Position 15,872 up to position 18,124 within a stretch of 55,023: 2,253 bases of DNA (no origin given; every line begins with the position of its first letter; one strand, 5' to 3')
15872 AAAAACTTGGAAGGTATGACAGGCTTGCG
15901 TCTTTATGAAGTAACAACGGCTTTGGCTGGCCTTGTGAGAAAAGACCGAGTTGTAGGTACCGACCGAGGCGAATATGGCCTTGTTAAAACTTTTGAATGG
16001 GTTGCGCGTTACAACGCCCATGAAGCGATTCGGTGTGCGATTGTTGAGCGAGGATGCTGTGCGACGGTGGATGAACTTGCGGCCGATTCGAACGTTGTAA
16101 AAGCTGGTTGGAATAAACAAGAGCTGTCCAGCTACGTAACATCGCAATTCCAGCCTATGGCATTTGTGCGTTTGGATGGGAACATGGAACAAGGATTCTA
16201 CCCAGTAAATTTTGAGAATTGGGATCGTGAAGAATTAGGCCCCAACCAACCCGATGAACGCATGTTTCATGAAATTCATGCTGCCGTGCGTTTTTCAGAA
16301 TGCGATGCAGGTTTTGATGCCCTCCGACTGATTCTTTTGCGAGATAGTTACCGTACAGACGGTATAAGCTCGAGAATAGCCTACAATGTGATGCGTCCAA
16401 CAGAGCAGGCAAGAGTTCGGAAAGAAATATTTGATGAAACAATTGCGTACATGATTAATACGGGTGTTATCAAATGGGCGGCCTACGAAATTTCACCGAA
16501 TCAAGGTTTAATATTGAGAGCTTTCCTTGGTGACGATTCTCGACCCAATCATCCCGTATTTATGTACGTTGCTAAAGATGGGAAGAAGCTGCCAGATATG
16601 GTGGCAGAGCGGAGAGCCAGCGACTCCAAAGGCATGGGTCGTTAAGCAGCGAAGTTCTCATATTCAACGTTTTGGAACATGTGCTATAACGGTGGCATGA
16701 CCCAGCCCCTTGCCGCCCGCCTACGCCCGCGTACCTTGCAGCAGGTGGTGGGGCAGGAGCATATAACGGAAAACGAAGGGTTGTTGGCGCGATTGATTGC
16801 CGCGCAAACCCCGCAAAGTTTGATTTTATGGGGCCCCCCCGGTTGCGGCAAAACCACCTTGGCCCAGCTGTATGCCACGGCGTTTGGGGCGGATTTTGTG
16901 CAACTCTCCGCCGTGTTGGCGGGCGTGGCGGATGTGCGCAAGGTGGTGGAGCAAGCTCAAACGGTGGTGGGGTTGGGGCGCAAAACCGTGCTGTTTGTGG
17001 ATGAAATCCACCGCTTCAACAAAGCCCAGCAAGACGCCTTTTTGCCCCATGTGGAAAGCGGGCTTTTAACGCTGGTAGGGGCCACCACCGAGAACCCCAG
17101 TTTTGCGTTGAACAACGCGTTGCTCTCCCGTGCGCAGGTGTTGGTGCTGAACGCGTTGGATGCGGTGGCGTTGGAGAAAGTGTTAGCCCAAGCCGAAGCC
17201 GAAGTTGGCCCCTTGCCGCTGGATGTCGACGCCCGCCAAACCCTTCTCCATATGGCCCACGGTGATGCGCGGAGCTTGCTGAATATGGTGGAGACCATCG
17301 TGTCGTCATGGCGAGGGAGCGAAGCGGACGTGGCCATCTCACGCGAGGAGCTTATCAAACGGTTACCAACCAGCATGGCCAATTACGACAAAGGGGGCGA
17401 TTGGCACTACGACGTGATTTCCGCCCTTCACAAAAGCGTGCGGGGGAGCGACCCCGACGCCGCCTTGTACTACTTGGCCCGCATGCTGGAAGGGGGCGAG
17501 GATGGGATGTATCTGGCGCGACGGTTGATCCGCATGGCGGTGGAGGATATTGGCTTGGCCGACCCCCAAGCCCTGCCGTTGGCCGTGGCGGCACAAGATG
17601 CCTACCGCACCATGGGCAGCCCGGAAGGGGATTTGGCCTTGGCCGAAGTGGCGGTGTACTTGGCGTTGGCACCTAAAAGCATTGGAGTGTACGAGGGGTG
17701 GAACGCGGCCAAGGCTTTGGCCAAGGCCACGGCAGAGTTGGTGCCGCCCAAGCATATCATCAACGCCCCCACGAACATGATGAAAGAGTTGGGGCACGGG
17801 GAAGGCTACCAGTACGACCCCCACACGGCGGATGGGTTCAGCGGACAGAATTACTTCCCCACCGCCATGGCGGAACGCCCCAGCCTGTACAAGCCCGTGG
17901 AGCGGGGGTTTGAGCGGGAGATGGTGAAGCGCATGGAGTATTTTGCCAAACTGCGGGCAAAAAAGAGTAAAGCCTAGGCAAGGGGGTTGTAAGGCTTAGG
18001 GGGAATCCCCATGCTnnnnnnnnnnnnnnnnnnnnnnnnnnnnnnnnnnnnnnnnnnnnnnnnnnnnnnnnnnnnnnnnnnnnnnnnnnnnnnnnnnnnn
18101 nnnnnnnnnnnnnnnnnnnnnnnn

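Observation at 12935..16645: Dispersed and tandem paralog family of winged-helix-like ORFan proteins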

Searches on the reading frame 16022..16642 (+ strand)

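Call 68: search_protein_families(library=pfam, proteins=[window:16022-16642:+], max_evalue=10)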
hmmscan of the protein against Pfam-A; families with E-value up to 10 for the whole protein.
window:16022-16642:+ (207 aa): 1 family
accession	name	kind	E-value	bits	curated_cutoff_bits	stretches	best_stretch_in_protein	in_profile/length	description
PF22392.1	Cmr7b-like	-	0.26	11.5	26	1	112-161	126-176/184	Cmr7b-like, BtrG-like domain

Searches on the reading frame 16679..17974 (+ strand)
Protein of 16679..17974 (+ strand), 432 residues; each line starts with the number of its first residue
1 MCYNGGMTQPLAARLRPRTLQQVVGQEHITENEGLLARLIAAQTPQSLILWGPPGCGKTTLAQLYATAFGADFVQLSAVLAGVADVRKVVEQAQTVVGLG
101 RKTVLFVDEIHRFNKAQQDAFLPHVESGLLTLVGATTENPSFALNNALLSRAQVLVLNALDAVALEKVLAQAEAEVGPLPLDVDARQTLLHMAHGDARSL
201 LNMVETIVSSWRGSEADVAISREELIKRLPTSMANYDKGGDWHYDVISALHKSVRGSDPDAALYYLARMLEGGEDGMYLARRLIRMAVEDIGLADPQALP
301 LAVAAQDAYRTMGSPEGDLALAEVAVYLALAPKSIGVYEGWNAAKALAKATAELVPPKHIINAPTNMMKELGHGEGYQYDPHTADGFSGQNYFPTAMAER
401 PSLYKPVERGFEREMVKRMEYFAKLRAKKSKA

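Call 9: search_protein_families(library=ncbifam, proteins=[window:16679-17974:+], max_evalue=0.01)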
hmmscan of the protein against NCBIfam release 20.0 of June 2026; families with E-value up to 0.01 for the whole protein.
window:16679-17974:+ (432 aa): 84 families (the best 25 are shown)
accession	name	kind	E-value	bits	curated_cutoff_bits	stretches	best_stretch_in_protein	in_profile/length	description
NF009881.0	PRK13341.1-2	equivalog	1.9e-116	389.8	651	1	8-418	15-430/736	AAA family ATPase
NF009883.0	PRK13341.1-4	equivalog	2.6e-109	366.1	668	1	9-420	19-435/729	AAA family ATPase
NF009880.0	PRK13341.1-1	equivalog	5.3e-92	309.1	891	1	9-420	6-403/599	AAA family ATPase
NF009882.0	PRK13341.1-3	equivalog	4.7e-90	302.7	1197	1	9-414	18-428/734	AAA family ATPase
NF011289.0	PRK14700.1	equivalog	1.1e-52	179.1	570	1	122-424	1-296/300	recombination factor protein RarA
NF000868.0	PRK00080.1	equivalog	1e-16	60.7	282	1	12-127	16-128/330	Holliday junction branch migration DNA helicase RuvB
TIGR02397.1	dnaX_nterm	equivalog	4.2e-15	55.8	250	2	9-68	2-59/355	DNA polymerase III subunit gamma/tau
NF003230.0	PRK04195.1-6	equivalog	3.6e-14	52.3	441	1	14-210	7-208/494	replication factor C large subunit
TIGR00635.1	ruvB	equivalog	7.6e-14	51.4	299.05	1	19-126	2-106/305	Holliday junction branch migration DNA helicase RuvB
NF004549.0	PRK05896.1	equivalog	3.8e-12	45.7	578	2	14-68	9-61/642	DNA polymerase III subunits gamma and tau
TIGR02903.1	spore_lon_C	equivalog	6.9e-12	44.7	678.8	1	9-64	142-194/615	Lon family ATP-dependent protease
NF011531.0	PRK14971.1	equivalog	7.1e-12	44.9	685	2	12-68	8-62/614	DNA polymerase III subunit gamma/tau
NF003226.0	PRK04195.1-1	equivalog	8.3e-12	44.8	588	1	14-211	7-211/405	replication factor C large subunit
TIGR02902.1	spore_lonB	equivalog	8.8e-12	44.4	723.3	1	7-64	51-105/531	ATP-dependent protease LonB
NF011512.0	PRK14950.1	equivalog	1.5e-11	44.2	593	2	9-68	4-61/585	DNA polymerase III subunits gamma and tau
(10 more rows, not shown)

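Call 20: find_related_loci(query=window:16679-17974:+, collection=genome_contigs, flank=8000)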
Query window:16679-17974:+ (432 aa) in genome_contigs; peptide patterns used: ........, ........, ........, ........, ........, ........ (x = any residue, [..] = any of these).
600 stretches matched a pattern (row limit reached: there are more); 598 encode a relative of the query (tblastn E <= 1e-3); the best 80 are kept; 80 distinct loci.
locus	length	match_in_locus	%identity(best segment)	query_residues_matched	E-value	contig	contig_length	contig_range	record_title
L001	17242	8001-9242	56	7-428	2e-154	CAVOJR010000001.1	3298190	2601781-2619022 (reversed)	MAG: uncultured Chlamydiae bacterium isolate MFD00082.bin.1.23 genome assembly, contig: contig_10752, whole genome shotg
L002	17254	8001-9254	56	9-430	8e-149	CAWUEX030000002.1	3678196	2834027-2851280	MAG: Rhodospirillaceae bacterium isolate e7de1b1e-f61f-4465-b923-37e46d3445d0 genome assembly, contig: contig_2, whole g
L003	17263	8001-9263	54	5-430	6e-145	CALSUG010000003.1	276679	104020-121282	MAG: uncultured Alphaproteobacteria bacterium isolate AC_MB29 genome assembly, contig: contig_20458_AC_MB29, whole genom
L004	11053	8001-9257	55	9-430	5e-140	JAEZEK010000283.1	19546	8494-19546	MAG: Proteobacteria bacterium isolate OH_CBrB_336 k127_2939727, whole genome shotgun sequence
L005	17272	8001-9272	55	7-432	1e-138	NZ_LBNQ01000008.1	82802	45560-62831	Lampropedia cohaerens strain CT6 459, whole genome shotgun sequence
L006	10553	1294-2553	53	10-430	6e-137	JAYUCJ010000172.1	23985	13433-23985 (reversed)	MAG: Polaromonas sp. isolate GFS_6950 GFS_6950_171, whole genome shotgun sequence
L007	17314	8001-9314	52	2-432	9e-135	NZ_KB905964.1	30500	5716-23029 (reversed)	Caldimonas manganoxidans ATCC BAA-369 F615DRAFT_scaffold00036.36, whole genome shotgun sequence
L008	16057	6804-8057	53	9-432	9e-135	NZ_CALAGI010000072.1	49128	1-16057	MAG: uncultured Amaricoccus sp. isolate SRR6231182_bin.64_CONCOCT_v1.1_MAG ERZ650268.208, whole genome shotgun sequence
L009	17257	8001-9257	52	10-427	6e-131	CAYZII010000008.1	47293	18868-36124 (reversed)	MAG TPA_asm: uncultured Methyloversatilis sp. isolate binchicken_co30_9 genome assembly, contig: NODE_728_length_47293_c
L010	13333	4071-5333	50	8-428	7e-131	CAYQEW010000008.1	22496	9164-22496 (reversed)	MAG TPA_asm: uncultured Bacteriovoracaceae bacterium isolate SRP199154_co2_31 genome assembly, contig: NODE_1353_length_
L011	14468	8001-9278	53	9-431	1e-130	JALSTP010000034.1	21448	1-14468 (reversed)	MAG: Sedimenticola sp. isolate 356-308_metabat2_scaf2bin.112 356-308_scaffold_1385_c1, whole genome shotgun sequence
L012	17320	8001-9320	49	10-431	3e-130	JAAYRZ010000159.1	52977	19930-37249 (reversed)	MAG: Alcaligenaceae bacterium isolate AS23ysBPME_27 126924_AS23, whole genome shotgun sequence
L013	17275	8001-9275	50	10-429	1e-129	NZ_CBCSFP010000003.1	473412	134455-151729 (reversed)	Bordetella tumulicola strain CIP111922T isolate CIP111922T NODE_0003, whole genome shotgun sequence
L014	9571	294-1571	50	10-432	2e-129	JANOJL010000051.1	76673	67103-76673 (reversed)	MAG: Variovorax sp. isolate VAR_48_metabat_239 VAR_48_k141_257535, whole genome shotgun sequence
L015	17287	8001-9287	51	10-429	9e-129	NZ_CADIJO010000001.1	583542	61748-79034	Achromobacter deleyi strain LMG 3458 isolate LMG 3458, whole genome shotgun sequence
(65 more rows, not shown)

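Call 55: find_related_loci(query=window:16679-17974:+, collection=metagenome_contigs, flank=8000)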
Query window:16679-17974:+ (432 aa) in metagenome_contigs; peptide patterns used: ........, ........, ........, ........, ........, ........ (x = any residue, [..] = any of these).
599 stretches matched a pattern (row limit reached: there are more); 598 encode a relative of the query (tblastn E <= 1e-3); the best 80 are kept; 80 distinct loci.
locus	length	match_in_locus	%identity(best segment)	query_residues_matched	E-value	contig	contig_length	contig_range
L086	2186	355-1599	57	10-429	2e-168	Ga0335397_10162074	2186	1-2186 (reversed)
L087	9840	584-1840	56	9-431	1e-148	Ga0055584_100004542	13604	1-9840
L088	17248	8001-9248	54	10-428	4e-145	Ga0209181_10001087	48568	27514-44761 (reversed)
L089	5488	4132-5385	47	8-429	3e-134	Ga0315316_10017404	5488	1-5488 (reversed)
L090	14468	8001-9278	53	9-431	9e-131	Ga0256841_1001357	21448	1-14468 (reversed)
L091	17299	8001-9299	50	4-431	9e-129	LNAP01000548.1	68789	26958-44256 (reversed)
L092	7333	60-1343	50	10-431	2e-128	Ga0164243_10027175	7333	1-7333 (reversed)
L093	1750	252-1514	52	10-429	6e-138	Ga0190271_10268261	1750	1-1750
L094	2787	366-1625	51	10-432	3e-133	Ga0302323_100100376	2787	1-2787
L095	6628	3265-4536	51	4-424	2e-127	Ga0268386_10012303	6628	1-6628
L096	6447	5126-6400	51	10-431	3e-127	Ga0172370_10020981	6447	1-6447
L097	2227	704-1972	52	10-431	2e-134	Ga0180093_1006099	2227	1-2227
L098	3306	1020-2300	52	10-429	3e-130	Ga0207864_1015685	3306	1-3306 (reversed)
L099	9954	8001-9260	51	10-428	3e-126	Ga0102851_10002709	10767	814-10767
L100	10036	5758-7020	51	10-425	1e-125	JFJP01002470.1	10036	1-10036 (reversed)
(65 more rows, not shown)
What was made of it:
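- Tried and rejected: RarA searches reached at most 56-57% identity (calls 20, 55).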
